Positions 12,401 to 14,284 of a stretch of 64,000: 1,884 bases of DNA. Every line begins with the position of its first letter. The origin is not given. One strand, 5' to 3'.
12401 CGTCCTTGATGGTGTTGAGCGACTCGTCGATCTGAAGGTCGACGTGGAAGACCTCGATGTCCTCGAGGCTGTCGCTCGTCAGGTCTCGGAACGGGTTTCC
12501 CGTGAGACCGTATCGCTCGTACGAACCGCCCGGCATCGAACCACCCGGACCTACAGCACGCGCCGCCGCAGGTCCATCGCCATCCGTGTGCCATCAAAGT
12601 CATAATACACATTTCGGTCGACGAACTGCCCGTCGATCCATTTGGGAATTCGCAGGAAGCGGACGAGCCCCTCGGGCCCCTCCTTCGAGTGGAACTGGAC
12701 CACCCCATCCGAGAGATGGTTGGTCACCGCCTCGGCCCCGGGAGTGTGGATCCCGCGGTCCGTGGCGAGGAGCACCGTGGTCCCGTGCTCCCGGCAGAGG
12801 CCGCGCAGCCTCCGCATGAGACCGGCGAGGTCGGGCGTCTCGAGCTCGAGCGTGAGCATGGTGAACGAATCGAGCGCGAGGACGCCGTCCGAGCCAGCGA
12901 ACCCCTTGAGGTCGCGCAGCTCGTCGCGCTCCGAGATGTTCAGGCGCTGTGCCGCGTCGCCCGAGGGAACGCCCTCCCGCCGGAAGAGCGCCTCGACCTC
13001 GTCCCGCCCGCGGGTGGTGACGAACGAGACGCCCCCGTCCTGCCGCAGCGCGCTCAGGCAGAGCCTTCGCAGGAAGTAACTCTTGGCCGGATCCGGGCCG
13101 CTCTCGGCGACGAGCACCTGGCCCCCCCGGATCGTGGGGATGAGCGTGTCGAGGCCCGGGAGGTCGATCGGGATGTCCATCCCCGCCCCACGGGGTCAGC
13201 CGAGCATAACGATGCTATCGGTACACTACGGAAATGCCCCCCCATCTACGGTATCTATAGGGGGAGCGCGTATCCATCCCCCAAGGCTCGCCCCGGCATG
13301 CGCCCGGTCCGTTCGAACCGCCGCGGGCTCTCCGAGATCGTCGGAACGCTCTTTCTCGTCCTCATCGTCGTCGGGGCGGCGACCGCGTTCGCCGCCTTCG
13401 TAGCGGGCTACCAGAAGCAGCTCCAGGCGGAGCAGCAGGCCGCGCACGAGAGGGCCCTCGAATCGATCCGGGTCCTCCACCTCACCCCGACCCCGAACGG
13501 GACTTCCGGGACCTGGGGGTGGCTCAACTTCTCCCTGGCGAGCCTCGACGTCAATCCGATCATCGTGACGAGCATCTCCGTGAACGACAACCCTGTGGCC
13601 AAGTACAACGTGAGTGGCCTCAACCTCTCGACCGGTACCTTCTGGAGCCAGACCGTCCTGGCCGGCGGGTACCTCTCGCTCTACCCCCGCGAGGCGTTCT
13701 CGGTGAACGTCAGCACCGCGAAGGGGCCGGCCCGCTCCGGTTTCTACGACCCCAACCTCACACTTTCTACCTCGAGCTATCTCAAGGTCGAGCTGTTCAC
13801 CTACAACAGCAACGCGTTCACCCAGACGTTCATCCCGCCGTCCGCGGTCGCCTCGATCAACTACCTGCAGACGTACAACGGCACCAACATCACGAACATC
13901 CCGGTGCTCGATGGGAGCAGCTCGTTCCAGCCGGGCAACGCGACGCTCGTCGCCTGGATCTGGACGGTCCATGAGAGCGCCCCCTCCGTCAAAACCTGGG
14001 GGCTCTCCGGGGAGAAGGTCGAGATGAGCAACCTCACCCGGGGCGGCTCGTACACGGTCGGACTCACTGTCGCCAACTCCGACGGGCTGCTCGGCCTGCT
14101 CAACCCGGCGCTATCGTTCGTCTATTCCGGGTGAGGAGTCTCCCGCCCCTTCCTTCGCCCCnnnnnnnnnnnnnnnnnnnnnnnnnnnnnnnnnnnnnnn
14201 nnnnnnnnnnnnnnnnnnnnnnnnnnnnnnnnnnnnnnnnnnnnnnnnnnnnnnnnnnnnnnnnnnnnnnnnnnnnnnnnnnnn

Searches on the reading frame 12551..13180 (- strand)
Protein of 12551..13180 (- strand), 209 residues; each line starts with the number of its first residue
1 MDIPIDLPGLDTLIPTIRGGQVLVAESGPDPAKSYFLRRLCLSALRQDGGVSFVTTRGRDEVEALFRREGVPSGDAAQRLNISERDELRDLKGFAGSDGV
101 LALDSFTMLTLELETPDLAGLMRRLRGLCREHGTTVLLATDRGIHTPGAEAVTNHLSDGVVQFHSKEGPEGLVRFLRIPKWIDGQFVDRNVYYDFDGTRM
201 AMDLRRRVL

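Call 3: search_protein_families(library=pfam, proteins=[window:12551-13180:-], max_evalue=0.01)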
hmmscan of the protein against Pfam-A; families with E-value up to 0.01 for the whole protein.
window:12551-13180:- (209 aa): 1 family
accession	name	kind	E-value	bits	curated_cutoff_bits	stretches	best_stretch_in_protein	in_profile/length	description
PF06745.19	ATPase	-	0.00033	20.5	26.6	1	100-180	122-204/231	KaiC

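Call 23: search_protein_families(library=ncbifam, proteins=[window:12551-13180:-], max_evalue=0.01)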
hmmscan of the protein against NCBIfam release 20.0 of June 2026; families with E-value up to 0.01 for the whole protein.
window:12551-13180:- (209 aa): 1 family
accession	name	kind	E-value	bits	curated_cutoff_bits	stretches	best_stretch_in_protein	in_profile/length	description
NF004723.0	PRK06067.1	subfamily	0.0073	15.8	194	0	100-180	132-211/243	flagellar accessory protein FlaH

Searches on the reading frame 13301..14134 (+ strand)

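Call 3: search_protein_families(library=pfam, proteins=[window:13301-14134:+], max_evalue=0.01)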
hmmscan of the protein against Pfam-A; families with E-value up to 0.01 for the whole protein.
window:13301-14134:+ (277 aa): 2 families
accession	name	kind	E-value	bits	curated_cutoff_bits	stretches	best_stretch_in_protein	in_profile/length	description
PF07790.16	Pilin_N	-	0.0002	22.6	25.2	1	9-48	2-41/78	Archaeal Type IV pilin, N-terminal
PF23960.2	DUF7289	-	0.0047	16.9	27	1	8-107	1-102/238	Family of unknown function (DUF7289)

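Call 23: search_protein_families(library=ncbifam, proteins=[window:13301-14134:+], max_evalue=0.01)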
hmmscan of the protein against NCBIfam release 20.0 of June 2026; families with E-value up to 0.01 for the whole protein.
window:13301-14134:+ (277 aa): 1 family
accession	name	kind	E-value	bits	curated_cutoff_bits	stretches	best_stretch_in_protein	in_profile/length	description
TIGR02537.2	arch_flag_Nterm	domain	0.00055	19.4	20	1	6-36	1-31/33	archaellin/type IV pilin N-terminal domain-containing protein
